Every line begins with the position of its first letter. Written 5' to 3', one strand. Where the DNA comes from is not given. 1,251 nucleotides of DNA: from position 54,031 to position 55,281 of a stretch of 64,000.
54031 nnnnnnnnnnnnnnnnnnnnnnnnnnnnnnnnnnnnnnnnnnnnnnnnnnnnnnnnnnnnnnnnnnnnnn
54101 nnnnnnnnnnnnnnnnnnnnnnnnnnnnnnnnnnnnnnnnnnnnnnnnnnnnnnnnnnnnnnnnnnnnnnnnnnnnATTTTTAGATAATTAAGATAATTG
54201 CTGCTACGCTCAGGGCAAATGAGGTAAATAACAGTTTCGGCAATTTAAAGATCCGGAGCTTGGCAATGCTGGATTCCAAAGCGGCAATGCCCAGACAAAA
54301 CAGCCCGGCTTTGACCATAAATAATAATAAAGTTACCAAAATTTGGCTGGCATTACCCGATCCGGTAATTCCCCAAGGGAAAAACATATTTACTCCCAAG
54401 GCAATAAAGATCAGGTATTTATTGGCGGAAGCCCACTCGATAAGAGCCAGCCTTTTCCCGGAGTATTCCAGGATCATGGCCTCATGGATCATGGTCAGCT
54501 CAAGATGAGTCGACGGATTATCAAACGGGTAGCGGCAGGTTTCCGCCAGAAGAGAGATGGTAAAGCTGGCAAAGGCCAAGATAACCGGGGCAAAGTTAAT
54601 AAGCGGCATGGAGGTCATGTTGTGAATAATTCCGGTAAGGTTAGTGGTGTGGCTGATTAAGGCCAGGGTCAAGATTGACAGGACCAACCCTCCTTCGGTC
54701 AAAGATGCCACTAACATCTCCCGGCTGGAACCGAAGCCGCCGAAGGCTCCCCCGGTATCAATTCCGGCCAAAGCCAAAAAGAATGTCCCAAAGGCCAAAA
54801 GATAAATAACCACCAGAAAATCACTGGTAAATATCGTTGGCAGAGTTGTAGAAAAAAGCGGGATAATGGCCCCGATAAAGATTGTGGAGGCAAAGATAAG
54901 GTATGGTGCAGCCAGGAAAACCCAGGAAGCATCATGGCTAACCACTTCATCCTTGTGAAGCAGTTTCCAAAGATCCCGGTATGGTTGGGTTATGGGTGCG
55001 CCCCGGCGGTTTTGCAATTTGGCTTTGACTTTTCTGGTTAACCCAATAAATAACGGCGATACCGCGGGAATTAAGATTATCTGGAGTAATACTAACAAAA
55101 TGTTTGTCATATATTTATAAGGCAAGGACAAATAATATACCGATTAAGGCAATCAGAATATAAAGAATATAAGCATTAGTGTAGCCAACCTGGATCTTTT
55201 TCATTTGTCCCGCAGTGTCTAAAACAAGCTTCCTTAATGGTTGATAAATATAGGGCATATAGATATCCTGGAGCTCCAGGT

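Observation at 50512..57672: Six-gene hydrogenase-4 (Hyf)/Ehr-like membrane complex whose redox-cofactor ligands have been lost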

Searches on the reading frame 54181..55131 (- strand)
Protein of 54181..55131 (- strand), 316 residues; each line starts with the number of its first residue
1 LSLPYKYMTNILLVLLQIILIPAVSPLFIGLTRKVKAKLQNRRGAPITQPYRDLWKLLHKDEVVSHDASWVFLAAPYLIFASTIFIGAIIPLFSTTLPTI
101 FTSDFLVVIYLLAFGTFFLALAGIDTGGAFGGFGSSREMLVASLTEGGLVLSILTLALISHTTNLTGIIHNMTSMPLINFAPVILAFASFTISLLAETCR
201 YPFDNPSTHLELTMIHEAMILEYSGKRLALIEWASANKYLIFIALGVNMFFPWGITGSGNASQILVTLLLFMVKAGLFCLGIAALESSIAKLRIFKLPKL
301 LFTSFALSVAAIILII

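Call 3: search_protein_families(library=pfam, proteins=[window:54181-55131:-], max_evalue=0.01)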
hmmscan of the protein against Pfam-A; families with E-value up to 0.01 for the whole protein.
window:54181-55131:- (316 aa): 1 family
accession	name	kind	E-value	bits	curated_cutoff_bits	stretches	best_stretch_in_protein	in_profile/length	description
PF00146.26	NADHdh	-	3e-46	158.6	27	1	14-315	4-297/298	NADH dehydrogenase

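Call 4: search_protein_families(library=ncbifam, proteins=[window:54181-55131:-], max_evalue=0.01)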
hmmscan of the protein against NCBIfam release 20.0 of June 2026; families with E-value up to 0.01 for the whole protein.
window:54181-55131:- (316 aa): 6 families
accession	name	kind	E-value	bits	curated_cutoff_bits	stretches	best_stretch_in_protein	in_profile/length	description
NF004741.0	PRK06076.1-2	equivalog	1.5e-21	77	305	1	11-314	23-328/337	NADH-quinone oxidoreductase subunit NuoH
NF004745.0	PRK06076.1-6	equivalog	6e-15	55.3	450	1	14-314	20-328/341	NADH-quinone oxidoreductase subunit NuoH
NF004740.0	PRK06076.1-1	equivalog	9.8e-14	51.6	399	1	9-295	16-295/325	NADH-quinone oxidoreductase subunit NuoH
NF004743.0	PRK06076.1-4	equivalog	3.9e-11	42.5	494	1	11-297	20-319/433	NADH-quinone oxidoreductase subunit NuoH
NF004742.0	PRK06076.1-3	equivalog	3.2e-10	39.7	531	1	11-255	28-281/356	NADH-quinone oxidoreductase subunit NuoH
NF004744.0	PRK06076.1-5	equivalog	4.5e-10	39.2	542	1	27-252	47-277/372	NADH-quinone oxidoreductase subunit NuoH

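Call 34: search_solved_structures(query=window:54181-55131:-, show_alignments=3, max_evalue=1e-8)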
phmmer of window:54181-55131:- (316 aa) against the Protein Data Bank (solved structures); distinct sequences matched with E-value up to 1e-8: 6.
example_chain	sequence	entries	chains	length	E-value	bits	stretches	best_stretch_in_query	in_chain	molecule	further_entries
7z0s_D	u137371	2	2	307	2.6e-46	162.1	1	11-313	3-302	Formate hydrogenlyase subunit 4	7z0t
6cfw_M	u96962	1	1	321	6.1e-25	92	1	11-314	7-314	Mbh13 NADH dehydrogenase subunit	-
6u8y_M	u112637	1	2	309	3e-11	47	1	12-275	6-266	NADH dehydrogenase subunit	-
6nbq_A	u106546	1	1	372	2.9e-09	40.5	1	13-251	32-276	NdhA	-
6hum_A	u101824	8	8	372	3.2e-09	40.4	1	13-251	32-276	NAD(P)H-quinone oxidoreductase subunit 1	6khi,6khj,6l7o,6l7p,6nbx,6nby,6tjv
7ar7_H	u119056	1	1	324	8.9e-09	38.9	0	18-235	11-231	NADH-ubiquinone oxidoreductase chain 1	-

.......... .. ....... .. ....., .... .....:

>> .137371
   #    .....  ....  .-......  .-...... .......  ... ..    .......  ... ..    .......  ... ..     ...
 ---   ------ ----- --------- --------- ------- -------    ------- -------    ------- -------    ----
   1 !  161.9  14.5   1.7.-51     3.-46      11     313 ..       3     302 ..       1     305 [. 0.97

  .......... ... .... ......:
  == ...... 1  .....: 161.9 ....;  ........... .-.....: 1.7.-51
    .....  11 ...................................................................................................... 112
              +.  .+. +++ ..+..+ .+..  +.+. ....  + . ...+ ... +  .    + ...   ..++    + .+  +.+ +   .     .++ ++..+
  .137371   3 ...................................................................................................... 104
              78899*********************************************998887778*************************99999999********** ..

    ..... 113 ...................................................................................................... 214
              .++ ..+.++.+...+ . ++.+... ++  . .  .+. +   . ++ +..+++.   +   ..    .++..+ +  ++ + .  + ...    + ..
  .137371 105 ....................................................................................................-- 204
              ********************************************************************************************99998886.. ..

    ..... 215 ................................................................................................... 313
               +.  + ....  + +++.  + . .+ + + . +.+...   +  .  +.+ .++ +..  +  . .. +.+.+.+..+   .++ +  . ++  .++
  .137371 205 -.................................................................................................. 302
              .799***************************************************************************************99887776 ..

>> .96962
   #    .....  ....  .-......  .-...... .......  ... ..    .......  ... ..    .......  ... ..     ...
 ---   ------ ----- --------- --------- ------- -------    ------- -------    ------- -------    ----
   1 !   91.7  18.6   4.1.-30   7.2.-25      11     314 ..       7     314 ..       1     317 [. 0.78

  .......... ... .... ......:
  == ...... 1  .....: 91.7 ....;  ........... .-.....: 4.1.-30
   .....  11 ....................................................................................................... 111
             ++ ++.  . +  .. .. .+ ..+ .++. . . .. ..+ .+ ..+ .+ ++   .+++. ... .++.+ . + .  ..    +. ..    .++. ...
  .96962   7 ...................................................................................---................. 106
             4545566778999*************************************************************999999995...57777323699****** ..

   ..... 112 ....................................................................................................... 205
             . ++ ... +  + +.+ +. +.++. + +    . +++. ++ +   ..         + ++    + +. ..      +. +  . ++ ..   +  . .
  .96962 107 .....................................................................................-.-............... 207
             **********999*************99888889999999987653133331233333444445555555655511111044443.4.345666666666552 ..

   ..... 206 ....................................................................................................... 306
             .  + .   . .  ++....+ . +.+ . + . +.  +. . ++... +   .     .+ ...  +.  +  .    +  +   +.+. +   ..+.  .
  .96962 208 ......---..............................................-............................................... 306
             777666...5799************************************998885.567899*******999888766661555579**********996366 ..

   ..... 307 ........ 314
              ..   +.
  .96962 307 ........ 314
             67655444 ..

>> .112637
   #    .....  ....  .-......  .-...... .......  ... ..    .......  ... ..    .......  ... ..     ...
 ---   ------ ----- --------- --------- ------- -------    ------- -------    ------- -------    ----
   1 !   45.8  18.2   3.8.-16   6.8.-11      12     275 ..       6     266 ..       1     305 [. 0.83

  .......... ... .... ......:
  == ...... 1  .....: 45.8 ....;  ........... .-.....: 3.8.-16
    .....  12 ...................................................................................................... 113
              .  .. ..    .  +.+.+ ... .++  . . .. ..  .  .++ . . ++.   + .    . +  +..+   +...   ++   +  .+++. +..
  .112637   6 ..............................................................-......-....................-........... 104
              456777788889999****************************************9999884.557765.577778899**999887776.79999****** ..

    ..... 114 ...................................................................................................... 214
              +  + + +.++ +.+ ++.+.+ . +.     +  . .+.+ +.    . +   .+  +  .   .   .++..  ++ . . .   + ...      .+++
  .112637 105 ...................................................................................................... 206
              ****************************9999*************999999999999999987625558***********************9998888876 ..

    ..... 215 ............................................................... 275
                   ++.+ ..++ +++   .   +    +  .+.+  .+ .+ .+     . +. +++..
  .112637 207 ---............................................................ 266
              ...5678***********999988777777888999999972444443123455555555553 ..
